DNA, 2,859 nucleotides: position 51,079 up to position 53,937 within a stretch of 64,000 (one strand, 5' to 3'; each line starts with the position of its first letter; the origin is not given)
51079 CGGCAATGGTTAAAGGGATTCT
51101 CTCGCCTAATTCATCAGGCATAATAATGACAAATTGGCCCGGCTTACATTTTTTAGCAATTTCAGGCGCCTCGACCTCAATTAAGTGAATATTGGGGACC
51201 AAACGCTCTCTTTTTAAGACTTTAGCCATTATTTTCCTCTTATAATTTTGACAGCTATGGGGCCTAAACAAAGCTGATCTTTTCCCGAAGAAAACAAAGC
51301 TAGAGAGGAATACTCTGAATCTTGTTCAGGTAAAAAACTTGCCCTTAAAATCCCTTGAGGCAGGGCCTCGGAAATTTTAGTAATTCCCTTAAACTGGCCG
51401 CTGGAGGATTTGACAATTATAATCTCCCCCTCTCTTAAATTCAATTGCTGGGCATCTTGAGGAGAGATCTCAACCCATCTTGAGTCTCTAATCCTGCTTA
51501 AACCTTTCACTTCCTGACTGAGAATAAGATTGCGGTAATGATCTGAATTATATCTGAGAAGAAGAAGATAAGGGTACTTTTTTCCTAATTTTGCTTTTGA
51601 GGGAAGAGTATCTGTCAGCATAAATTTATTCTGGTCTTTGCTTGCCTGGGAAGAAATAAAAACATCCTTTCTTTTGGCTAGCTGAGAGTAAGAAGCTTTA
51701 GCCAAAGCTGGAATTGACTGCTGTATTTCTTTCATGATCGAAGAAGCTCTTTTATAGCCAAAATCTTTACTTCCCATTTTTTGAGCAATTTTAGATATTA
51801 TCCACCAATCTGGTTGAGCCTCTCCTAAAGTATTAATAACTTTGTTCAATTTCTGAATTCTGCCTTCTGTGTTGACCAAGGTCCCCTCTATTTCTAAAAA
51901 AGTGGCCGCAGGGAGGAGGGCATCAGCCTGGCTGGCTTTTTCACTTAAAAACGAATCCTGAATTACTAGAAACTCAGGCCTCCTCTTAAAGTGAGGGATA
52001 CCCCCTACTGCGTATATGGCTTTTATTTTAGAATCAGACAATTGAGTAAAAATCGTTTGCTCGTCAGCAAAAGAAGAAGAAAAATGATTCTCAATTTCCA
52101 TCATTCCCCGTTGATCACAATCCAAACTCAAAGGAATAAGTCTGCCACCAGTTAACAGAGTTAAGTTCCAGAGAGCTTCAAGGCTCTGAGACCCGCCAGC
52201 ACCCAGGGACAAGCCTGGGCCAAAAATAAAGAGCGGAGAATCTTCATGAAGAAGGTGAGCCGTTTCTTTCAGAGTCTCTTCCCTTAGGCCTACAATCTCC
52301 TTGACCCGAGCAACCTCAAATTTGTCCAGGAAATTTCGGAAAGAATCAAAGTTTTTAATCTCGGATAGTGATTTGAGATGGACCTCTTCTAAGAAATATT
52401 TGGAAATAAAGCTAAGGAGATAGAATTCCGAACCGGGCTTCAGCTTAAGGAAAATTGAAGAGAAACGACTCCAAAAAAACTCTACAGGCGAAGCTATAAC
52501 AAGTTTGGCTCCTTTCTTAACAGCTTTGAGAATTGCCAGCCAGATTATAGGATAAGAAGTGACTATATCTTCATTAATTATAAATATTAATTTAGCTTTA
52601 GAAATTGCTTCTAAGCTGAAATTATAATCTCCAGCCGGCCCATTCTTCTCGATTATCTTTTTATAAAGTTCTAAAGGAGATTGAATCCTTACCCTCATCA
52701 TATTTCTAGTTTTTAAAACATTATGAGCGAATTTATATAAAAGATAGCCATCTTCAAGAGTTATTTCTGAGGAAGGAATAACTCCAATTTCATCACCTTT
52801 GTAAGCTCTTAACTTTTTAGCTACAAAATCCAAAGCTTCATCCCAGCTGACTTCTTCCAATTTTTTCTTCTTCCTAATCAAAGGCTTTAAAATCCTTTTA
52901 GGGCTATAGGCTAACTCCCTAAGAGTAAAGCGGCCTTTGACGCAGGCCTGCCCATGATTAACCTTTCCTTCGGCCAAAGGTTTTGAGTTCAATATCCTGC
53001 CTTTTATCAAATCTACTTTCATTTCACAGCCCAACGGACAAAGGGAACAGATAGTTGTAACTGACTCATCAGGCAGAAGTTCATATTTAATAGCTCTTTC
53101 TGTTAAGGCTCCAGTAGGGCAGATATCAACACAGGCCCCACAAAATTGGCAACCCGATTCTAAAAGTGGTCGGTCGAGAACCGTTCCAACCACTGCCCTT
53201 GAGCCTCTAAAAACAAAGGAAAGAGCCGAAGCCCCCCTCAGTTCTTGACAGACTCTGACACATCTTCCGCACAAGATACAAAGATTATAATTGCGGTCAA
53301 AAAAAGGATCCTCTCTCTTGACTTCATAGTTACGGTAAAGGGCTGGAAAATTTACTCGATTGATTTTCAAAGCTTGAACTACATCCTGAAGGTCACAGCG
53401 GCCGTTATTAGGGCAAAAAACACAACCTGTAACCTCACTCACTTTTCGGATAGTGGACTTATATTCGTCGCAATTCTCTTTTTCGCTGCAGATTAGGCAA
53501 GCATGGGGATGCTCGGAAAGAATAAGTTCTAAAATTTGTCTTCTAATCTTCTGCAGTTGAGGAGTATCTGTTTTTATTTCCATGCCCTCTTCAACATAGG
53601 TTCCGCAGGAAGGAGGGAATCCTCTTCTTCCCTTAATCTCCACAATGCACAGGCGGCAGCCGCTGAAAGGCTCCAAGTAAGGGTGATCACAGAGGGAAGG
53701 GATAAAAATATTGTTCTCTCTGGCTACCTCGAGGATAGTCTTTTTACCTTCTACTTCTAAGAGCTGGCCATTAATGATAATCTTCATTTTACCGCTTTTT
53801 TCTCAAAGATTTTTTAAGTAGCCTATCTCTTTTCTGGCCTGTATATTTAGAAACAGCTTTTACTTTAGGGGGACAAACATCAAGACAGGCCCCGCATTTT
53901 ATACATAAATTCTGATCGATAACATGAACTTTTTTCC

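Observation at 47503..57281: Candidate new redox supercomplex: Ald-like, HydC, HydB, catalytically empty HydA-like, atypical NfnA, NfnB, CoA-transferase in one operon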

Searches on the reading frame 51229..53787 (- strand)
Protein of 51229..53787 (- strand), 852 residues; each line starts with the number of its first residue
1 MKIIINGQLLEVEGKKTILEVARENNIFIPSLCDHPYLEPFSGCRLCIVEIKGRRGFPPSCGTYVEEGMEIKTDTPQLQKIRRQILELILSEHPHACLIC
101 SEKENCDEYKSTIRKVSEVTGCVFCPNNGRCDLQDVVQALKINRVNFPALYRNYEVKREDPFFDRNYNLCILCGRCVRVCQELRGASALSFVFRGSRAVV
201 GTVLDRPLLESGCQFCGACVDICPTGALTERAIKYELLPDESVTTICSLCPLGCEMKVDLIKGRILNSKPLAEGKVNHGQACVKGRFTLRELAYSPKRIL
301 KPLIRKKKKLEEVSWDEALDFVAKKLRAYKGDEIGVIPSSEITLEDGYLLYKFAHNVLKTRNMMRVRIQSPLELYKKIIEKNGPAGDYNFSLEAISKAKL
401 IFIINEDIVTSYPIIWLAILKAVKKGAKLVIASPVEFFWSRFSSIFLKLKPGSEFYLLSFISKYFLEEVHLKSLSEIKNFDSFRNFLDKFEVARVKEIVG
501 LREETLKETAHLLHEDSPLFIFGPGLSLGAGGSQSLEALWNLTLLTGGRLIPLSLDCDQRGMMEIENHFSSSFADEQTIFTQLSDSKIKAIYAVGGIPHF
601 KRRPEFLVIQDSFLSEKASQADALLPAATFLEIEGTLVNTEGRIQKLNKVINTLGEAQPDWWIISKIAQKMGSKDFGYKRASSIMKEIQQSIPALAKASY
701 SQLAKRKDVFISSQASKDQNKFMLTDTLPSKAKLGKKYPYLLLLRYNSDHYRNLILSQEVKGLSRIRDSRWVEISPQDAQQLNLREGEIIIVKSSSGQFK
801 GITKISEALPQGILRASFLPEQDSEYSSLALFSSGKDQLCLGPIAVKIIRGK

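Call 3: search_protein_families(library=pfam, proteins=[window:51229-53787:-])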
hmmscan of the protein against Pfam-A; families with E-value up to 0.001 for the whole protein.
window:51229-53787:- (852 aa): 12 families
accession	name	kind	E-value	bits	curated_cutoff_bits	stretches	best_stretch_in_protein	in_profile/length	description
PF00384.28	Molybdopterin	-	1.9e-37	129.6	24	1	298-669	1-352/353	Molybdopterin oxidoreductase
PF13510.11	Fer2_4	-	9.1e-14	51.7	22.8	1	3-75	6-81/82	2Fe-2S iron-sulfur cluster binding domain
PF10588.14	NADH-G_4Fe-4S_3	-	2.3e-13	49.9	27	2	82-107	1-26/40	NADH-ubiquinone oxidoreductase-G iron-sulfur binding region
PF22117.2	Fer4_Nqo3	-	2.9e-12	47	27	1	163-229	4-67/67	NADH-quinone oxidoreductase subunit 3, ferredoxin-like domain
PF04879.21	Molybdop_Fe4S4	-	2.2e-10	40.8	22.7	1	242-290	3-51/55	Molybdopterin oxidoreductase Fe4S4 domain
PF00037.32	Fer4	-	6e-09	35.8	21.1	2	211-229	6-24/24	4Fe-4S binding domain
PF01568.27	Molydop_binding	-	1.4e-08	35.1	26.8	1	757-820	18-80/110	Molydopterin dinucleotide binding domain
PF12838.12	Fer4_7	-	4.9e-08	33.8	27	1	170-227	2-52/52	4Fe-4S dicluster domain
PF12837.12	Fer4_6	-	1.7e-05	25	25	1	164-180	3-19/24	4Fe-4S binding domain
PF13237.11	Fer4_10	-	0.00019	21.7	25.5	1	165-224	4-53/53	4Fe-4S dicluster domain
PF13187.11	Fer4_9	-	0.00036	20.9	27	1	170-227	2-51/52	4Fe-4S dicluster domain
PF14697.11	Fer4_21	-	0.00076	20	35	1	168-227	6-56/59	4Fe-4S dicluster domain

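Call 4: search_protein_families(library=ncbifam, proteins=[window:51229-53787:-])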
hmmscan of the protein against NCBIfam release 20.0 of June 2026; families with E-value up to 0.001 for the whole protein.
window:51229-53787:- (852 aa): 38 families (the best 25 are shown)
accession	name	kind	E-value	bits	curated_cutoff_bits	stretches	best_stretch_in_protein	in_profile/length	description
TIGR01973.1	NuoG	equivalog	7.5e-97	325.6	470.05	2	122-666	95-605/606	NADH-quinone oxidoreductase subunit NuoG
TIGR01591.1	Fdh-alpha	equivalog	4.6e-92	309.2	666.25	2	245-547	1-309/672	formate dehydrogenase subunit alpha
NF005895.0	PRK07860.1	equivalog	3e-68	230.6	802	2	122-702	116-684/811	NADH-quinone oxidoreductase subunit G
NF040763.1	FeFe_hydrog_A6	exception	2.5e-60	204.4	765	2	2-107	2-107/571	NADH-dependent [FeFe] hydrogenase, group A6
NF005745.0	PRK07569.1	equivalog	1.4e-57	194.8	333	2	3-108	6-111/238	bidirectional hydrogenase complex protein HoxU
NF047855.1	AssmNtatRedNasC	equivalog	4e-52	177.5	1100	2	240-547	18-334/708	assimilatory nitrate reductase catalytic subunit NasC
NF006305.0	PRK08493.1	equivalog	2.2e-46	158.4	591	2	1-110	2-109/819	NADH-quinone oxidoreductase subunit G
NF040762.1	Hydr_FeFe_Clost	exception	3e-35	121.9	900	2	2-144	2-143/572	ferredoxin hydrogenase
NF010055.0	PRK13532.1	equivalog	5.2e-32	111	904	2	245-468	45-279/830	nitrate reductase catalytic subunit NapA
TIGR01706.1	NAPA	equivalog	1.2e-29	103.2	930.55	2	245-468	45-279/830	periplasmic nitrate reductase subunit alpha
NF041323.1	Nitr_red_NasA_Halo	equivalog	1.1e-28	100.2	1000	2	273-547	28-303/673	assimilatory nitrate reductase NasA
NF041783.2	mnquin_red_QrcB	equivalog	2.7e-27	95.3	440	1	241-812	51-644/695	menaquinone reductase molybdopterin-binding-like subunit QrcB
NF009454.0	PRK12814.1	equivalog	9.8e-26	90.3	916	1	2-101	5-104/657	putative NADPH-dependent glutamate synthase small subunit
NF012032.0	PRK15488.1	equivalog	2.7e-24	85.2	694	2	216-332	16-136/759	thiosulfate reductase PhsA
TIGR01553.1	formate-DH-alph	equivalog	2.4e-19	68.6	814.2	1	217-469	22-293/1009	formate dehydrogenase-N subunit alpha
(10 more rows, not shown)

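Call 11: search_solved_structures(query=window:51229-53787:-, show_alignments=2)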
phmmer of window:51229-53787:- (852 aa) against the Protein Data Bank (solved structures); distinct sequences matched with E-value up to 0.001: 99 (the best 60 are shown).
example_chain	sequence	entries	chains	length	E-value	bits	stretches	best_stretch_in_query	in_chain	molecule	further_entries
9wxb_B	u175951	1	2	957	6.9e-92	311.7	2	5-552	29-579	Formate dehydrogenase alpha subunit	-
6tg9_A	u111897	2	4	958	2.1e-91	310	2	4-552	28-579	Formate dehydrogenase subunit alpha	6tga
8rqz_C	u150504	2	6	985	7.3e-87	295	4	242-599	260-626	Probable oxidoreductase YjgC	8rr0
9gzq_A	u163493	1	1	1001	8.1e-87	294.9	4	242-599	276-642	Probable oxidoreductase YjgC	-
9bov_A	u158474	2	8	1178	4.7e-68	232.8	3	105-433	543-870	Molybdopterin oxidoreductase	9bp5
7vw6_A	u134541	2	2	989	1e-65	225.1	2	5-548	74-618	Formate dehydrogenase | Tungsten-containing formate dehydrogenase alpha subunit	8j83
7e5z_A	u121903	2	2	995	1e-65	225.1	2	5-548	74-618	Formate dehydrogenase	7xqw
7t2r_A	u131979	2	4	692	3.3e-61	210.2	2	122-362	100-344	NiFe hydrogenase subunit A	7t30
9t1s_L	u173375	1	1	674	3.1e-59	203.6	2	243-548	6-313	formate dehydrogenase (coenzyme F420)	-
7qv7_S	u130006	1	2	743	2.8e-58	200.5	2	241-566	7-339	Hydrogen dependent carbon dioxide reductase subunit FdhF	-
8oh5_C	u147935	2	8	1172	2.4e-54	187.5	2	159-358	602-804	Formate dehydrogenase-O, major subunit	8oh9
7bkb_D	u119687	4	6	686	4e-47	163.6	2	243-548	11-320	Formate dehydrogenase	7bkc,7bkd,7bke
8a6t_A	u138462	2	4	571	2.1e-46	161.2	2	121-251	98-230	Electron bifurcating hydrogenase subunit HydA1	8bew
7arc_G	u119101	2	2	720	4.5e-46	160.1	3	122-429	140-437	75 kDa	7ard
8e9g_G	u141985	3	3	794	7.2e-44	152.8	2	165-434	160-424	NADH-quinone oxidoreductase subunit G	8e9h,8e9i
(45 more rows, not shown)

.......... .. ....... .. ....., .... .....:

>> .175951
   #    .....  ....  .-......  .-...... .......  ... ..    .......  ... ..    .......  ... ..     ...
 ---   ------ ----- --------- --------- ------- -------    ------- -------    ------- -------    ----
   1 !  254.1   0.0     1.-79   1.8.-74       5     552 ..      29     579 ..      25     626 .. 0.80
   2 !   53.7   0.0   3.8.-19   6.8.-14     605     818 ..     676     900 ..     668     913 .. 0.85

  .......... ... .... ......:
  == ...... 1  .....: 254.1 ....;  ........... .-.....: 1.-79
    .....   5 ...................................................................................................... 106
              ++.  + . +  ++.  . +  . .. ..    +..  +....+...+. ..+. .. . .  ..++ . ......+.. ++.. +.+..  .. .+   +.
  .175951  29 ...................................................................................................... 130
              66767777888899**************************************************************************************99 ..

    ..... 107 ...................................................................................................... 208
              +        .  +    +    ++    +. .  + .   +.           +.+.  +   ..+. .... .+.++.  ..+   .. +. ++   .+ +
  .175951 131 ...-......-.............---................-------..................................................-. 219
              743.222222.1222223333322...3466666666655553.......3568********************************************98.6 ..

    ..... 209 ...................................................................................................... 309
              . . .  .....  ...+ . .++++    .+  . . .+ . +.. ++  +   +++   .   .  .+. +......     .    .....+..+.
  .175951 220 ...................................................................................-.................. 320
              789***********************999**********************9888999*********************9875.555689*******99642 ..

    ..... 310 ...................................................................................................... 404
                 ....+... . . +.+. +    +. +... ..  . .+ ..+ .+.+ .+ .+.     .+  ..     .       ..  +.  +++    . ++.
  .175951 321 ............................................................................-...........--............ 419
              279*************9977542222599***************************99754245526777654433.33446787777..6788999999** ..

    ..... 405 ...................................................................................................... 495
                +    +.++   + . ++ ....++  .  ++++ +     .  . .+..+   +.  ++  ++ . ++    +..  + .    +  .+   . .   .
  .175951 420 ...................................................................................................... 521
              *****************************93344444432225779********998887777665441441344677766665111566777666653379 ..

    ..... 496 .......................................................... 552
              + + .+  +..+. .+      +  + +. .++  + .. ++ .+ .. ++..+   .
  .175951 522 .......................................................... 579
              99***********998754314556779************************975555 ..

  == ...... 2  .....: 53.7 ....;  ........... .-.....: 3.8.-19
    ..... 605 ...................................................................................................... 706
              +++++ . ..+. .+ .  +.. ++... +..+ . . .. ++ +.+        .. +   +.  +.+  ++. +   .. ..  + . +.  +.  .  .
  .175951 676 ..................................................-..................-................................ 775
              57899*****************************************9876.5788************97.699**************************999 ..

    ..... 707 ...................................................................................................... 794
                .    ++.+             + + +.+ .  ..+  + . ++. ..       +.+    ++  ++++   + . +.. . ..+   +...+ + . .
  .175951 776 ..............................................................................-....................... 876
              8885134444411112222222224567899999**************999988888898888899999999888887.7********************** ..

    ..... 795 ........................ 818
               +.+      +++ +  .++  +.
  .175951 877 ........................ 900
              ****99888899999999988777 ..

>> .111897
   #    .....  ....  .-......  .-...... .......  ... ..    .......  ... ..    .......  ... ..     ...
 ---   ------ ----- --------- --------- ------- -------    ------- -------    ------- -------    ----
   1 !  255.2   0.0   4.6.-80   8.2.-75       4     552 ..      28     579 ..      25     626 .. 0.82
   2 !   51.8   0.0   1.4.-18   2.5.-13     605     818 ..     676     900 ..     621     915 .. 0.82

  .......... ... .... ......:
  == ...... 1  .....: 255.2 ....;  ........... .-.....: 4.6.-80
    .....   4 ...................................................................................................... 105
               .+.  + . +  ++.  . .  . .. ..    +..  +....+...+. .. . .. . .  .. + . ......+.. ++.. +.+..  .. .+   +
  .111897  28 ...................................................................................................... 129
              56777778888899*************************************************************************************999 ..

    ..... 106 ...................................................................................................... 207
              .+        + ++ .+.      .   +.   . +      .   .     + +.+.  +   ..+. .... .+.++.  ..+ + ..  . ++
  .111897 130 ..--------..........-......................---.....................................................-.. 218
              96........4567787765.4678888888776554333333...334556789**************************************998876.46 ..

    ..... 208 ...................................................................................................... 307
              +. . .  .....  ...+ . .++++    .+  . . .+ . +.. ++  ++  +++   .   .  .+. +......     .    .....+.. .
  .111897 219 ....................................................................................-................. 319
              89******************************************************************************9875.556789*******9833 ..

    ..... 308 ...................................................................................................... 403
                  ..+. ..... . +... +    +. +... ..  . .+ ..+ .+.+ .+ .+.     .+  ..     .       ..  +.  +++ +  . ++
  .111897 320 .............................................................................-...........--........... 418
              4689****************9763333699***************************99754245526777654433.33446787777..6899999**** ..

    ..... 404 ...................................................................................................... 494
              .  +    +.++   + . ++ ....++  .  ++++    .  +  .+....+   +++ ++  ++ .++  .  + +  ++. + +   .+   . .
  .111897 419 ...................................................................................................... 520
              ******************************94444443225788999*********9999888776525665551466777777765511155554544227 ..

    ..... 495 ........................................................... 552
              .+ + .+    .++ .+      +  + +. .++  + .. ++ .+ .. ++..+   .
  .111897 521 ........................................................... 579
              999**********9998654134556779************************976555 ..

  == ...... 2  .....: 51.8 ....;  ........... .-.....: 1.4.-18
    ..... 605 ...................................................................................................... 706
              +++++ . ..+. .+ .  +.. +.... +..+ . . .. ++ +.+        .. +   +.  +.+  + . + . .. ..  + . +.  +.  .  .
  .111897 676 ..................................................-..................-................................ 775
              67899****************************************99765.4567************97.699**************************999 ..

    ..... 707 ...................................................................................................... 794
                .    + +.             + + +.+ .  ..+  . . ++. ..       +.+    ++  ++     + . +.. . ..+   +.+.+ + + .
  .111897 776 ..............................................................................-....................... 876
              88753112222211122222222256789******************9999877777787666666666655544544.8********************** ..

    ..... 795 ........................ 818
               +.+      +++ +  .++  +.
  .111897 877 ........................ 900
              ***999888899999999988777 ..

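Call 35: search_protein_representatives(protein=window:51229-53787:-)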
Query: 852 residues. Proteins with E-value up to 0.001 (for the whole library): 20892; up to 1e-10: 8991; up to 1e-30: 2068. The best 150 are listed.
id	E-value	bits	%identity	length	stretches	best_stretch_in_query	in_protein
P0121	0.0e+00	1081.5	57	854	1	2-851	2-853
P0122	9.0e-246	833.9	46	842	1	1-814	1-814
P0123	3.9e-235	798.8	44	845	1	1-844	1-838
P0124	7.4e-226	768.1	47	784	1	2-768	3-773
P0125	8.2e-221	751.4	43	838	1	1-815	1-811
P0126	2.1e-220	750.0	45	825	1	1-819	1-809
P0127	1.8e-212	723.8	41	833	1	1-816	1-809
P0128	1.0e-211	721.3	45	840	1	3-823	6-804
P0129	2.1e-209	713.6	43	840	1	1-817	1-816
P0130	2.4e-202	690.3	42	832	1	1-835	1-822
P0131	1.7e-201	687.5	43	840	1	1-811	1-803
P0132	1.6e-197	674.3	43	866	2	2-562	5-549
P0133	1.6e-196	671.1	42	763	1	1-767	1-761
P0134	5.9e-195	665.9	42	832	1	1-815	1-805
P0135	9.4e-194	661.9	41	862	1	1-819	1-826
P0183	6.5e-130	450.7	35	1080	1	2-730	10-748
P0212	1.5e-119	416.4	36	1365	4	207-562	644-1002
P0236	2.9e-111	389.0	33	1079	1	3-697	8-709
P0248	5.2e-107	375.0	37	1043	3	2-430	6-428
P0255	2.8e-106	372.5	38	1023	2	2-430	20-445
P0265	6.1e-104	364.8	36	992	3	3-438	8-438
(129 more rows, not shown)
